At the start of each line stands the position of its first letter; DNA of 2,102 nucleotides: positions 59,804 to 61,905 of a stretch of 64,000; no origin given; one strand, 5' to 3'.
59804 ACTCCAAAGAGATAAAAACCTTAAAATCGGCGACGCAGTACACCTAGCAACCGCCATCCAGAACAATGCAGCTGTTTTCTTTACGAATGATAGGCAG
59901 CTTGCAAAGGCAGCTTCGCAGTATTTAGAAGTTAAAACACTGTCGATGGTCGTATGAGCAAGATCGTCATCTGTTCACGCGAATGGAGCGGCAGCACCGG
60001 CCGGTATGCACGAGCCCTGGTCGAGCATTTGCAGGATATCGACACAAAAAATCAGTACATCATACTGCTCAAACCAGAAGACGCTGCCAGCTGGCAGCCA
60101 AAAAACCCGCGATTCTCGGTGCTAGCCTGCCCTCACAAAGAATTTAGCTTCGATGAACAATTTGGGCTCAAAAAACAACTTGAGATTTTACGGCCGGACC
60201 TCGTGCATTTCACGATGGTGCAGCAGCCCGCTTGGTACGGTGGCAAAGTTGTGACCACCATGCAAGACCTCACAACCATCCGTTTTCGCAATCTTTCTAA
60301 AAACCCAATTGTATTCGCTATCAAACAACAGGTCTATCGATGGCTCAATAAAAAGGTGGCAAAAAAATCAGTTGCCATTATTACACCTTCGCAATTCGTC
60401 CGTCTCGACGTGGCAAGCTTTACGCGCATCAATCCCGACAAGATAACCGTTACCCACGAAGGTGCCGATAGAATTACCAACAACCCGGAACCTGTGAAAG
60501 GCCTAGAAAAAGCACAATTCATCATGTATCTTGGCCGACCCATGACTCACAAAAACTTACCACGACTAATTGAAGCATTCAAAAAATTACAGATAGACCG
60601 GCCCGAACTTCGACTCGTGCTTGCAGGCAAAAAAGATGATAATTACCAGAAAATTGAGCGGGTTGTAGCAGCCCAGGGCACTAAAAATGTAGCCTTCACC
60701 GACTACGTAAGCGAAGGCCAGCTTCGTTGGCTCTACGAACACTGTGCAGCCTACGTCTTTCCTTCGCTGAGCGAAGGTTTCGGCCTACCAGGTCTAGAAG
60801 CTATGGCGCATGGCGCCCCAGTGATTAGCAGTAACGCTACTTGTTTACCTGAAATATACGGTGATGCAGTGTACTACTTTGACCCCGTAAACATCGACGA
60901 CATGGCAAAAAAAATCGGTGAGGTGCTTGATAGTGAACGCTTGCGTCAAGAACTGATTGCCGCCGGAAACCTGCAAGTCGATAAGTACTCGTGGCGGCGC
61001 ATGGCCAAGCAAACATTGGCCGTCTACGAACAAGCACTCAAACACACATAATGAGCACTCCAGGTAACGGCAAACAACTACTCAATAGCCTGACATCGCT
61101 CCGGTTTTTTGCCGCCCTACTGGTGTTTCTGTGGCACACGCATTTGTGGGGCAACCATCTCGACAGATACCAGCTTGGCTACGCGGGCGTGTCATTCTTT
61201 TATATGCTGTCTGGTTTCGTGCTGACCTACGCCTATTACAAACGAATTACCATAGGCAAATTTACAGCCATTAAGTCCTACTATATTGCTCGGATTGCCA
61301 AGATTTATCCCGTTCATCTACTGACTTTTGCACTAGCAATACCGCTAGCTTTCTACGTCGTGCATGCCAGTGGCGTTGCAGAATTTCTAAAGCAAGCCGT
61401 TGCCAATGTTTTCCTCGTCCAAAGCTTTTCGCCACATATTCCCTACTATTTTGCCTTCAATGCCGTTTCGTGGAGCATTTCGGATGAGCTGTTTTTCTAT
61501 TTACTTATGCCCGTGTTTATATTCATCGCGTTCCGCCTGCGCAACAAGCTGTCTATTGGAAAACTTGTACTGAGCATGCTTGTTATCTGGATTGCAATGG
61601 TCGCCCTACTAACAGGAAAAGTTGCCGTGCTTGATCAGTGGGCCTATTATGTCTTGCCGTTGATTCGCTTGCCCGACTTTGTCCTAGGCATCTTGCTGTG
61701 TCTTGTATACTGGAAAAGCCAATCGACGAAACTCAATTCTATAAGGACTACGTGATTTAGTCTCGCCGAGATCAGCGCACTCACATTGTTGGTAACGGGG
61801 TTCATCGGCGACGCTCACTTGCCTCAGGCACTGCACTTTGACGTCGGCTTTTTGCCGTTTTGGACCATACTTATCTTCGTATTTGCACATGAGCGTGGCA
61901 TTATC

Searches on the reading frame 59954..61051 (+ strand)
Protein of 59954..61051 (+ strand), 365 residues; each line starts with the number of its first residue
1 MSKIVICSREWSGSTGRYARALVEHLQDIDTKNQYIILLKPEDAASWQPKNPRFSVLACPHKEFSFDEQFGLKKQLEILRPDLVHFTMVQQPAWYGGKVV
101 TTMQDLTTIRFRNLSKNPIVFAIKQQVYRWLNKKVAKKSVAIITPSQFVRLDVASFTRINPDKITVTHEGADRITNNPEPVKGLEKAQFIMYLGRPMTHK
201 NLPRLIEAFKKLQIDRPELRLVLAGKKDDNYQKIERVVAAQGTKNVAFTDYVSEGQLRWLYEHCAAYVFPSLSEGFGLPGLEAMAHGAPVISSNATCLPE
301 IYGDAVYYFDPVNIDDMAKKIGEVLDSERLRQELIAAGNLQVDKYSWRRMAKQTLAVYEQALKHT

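Call 9: search_protein_families(library=pfam, proteins=[window:59954-61051:+], max_evalue=0.001)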
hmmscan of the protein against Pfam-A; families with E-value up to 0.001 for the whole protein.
window:59954-61051:+ (365 aa): 6 families
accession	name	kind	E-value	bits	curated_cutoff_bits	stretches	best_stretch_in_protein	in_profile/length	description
PF00534.26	Glycos_transf_1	-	1.2e-34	119.8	26.4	1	185-338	13-169/172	Glycosyl transferases group 1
PF13692.12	Glyco_trans_1_4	-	3.9e-25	89.2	27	1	190-326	4-141/142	Glycosyl transferases group 1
PF20706.3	GT4-conflict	-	7.3e-12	45.4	26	1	170-312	180-327/385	Family 4 Glycosyltransferase in conflict systems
PF13524.12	Glyco_trans_1_2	-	5.3e-10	39.8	25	1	206-355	6-143/144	Glycosyl transferase-like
PF13439.12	Glyco_transf_4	-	8.7e-10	39.3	28.5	1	16-172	5-167/170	Glycosyltransferase Family 4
PF13579.12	Glyco_trans_4_4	-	0.00067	20.5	29.7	0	16-168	4-156/158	Glycosyl transferase 4-like domain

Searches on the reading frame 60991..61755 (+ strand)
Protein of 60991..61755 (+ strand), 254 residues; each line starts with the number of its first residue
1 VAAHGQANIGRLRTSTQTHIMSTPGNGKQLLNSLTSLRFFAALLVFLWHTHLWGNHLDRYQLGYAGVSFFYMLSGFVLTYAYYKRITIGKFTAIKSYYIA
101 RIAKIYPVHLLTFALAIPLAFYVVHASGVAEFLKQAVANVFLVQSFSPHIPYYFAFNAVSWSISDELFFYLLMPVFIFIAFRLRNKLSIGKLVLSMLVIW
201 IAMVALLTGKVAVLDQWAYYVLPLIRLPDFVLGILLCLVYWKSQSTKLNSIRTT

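Call 65: search_protein_families(library=pfam, proteins=[window:60991-61755:+], max_evalue=0.0001)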
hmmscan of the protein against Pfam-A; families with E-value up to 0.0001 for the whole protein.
window:60991-61755:+ (254 aa): 1 family
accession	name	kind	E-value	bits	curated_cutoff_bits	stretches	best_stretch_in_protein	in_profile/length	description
PF01757.29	Acyl_transf_3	-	2e-14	53.8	31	1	33-250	3-211/326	Acyltransferase domain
